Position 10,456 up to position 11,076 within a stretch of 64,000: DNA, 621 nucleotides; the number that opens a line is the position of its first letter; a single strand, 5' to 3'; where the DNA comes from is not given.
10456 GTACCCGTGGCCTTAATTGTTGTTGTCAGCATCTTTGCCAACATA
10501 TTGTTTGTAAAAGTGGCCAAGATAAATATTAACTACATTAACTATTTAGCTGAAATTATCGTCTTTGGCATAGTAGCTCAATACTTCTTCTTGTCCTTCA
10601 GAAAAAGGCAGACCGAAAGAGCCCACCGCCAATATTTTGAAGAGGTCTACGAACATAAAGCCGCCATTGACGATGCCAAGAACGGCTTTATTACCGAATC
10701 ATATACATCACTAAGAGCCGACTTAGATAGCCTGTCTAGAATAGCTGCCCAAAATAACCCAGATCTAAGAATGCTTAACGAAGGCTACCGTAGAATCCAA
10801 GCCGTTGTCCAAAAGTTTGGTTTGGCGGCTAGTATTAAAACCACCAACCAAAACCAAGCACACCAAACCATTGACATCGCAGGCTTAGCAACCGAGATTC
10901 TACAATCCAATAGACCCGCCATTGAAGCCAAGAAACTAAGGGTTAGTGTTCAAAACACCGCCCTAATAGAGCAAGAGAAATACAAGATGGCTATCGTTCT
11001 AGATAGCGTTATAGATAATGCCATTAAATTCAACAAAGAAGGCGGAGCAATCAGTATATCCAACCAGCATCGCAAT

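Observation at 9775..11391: Giant adhesin-like ectodomain covalently fused to a histidine kinase with a duplicated, split DHp region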

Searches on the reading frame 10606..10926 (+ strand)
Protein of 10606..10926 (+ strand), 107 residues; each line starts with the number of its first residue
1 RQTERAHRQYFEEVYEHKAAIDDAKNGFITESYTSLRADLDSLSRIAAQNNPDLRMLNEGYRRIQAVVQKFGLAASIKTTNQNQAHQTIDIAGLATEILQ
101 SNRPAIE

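Call 32: search_protein_families(library=pfam, alignment_id=A3, max_evalue=1)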
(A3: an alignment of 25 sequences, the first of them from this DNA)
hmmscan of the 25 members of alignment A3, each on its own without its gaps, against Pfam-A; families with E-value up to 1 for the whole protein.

A. member 1, seq(107 aa): 1 family
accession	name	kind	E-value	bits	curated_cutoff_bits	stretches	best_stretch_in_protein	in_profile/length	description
PF10392.15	COG5_N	-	0.11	13.2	31.2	1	38-97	62-124/132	Conserved oligomeric Golgi complex subunit 5, N-terminal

B. families by the number of members that match (of 25 scanned): 13 families
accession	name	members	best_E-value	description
PF00836.24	Stathmin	1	0.0038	Stathmin family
PF16548.10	FlgT_N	1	0.012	Flagellar assembly protein T, N-terminal domain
PF01025.24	GrpE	1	0.015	GrpE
PF08397.16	IMD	1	0.018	IRSp53/MIM homology domain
PF11075.13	DUF2780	1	0.025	Protein of unknown function VcgC/VcgE (DUF2780)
PF02570.20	CbiC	1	0.041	Precorrin-8X methylmutase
PF20031.4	DUF6437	1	0.051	Family of unknown function (DUF6437)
PF10392.15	COG5_N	1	0.11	Conserved oligomeric Golgi complex subunit 5, N-terminal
PF25588.1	DUF7934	1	0.12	Family of unknown function (DUF7934)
PF23811.1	DUF7183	1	0.14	Domain of unknown function (DUF7183)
PF07374.17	DUF1492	1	0.18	Protein of unknown function (DUF1492)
PF04799.18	Fzo_mitofusin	1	0.2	fzo-like conserved region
PF15315.11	FRG2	1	0.28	Facioscapulohumeral muscular dystrophy candidate 2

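Call 33: search_solved_structures(query=A3, max_evalue=1, show_alignments=3)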
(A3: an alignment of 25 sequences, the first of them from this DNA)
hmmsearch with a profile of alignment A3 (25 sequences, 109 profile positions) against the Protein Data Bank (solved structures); distinct sequences matched with E-value up to 1: 19.
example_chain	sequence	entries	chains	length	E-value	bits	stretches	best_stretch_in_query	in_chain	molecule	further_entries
4u7n_A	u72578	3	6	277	0.00016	25.1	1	15-102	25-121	Histidine protein kinase sensor protein | Histidine kinase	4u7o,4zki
5c93_A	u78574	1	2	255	0.00017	25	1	15-102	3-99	Histidine kinase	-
8u4x_A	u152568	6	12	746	0.005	20.3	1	13-102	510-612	histidine kinase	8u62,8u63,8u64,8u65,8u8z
6tb3_BW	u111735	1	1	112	0.015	18.7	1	54-108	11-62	General negative regulator of transcription subunit 5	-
2pms_C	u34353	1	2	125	0.07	16.6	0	33-64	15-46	PNEUMOCOCCAL SURFACE PROTEIN A (PSPA)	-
1j79_A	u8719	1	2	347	0.096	16.2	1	27-71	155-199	dihydroorotase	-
2z2b_A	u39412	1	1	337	0.099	16.1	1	27-71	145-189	Dihydroorotase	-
1xge_A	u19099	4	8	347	0.099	16.1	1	27-71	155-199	Dihydroorotase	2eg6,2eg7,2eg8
3mjm_A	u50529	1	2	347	0.099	16.1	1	27-71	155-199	Dihydroorotase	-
2z29_A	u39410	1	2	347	0.1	16.1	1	27-71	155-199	Dihydroorotase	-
9rcc_A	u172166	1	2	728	0.1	16.1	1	12-101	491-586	Bacteriophytochrome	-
2z26_A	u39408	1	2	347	0.1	16.1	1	27-71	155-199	Dihydroorotase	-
2z24_A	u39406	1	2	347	0.1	16.1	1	27-71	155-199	Dihydroorotase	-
2z28_A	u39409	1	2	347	0.1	16.1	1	27-71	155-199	Dihydroorotase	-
2z25_A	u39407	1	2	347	0.1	16.1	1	27-71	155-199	Dihydroorotase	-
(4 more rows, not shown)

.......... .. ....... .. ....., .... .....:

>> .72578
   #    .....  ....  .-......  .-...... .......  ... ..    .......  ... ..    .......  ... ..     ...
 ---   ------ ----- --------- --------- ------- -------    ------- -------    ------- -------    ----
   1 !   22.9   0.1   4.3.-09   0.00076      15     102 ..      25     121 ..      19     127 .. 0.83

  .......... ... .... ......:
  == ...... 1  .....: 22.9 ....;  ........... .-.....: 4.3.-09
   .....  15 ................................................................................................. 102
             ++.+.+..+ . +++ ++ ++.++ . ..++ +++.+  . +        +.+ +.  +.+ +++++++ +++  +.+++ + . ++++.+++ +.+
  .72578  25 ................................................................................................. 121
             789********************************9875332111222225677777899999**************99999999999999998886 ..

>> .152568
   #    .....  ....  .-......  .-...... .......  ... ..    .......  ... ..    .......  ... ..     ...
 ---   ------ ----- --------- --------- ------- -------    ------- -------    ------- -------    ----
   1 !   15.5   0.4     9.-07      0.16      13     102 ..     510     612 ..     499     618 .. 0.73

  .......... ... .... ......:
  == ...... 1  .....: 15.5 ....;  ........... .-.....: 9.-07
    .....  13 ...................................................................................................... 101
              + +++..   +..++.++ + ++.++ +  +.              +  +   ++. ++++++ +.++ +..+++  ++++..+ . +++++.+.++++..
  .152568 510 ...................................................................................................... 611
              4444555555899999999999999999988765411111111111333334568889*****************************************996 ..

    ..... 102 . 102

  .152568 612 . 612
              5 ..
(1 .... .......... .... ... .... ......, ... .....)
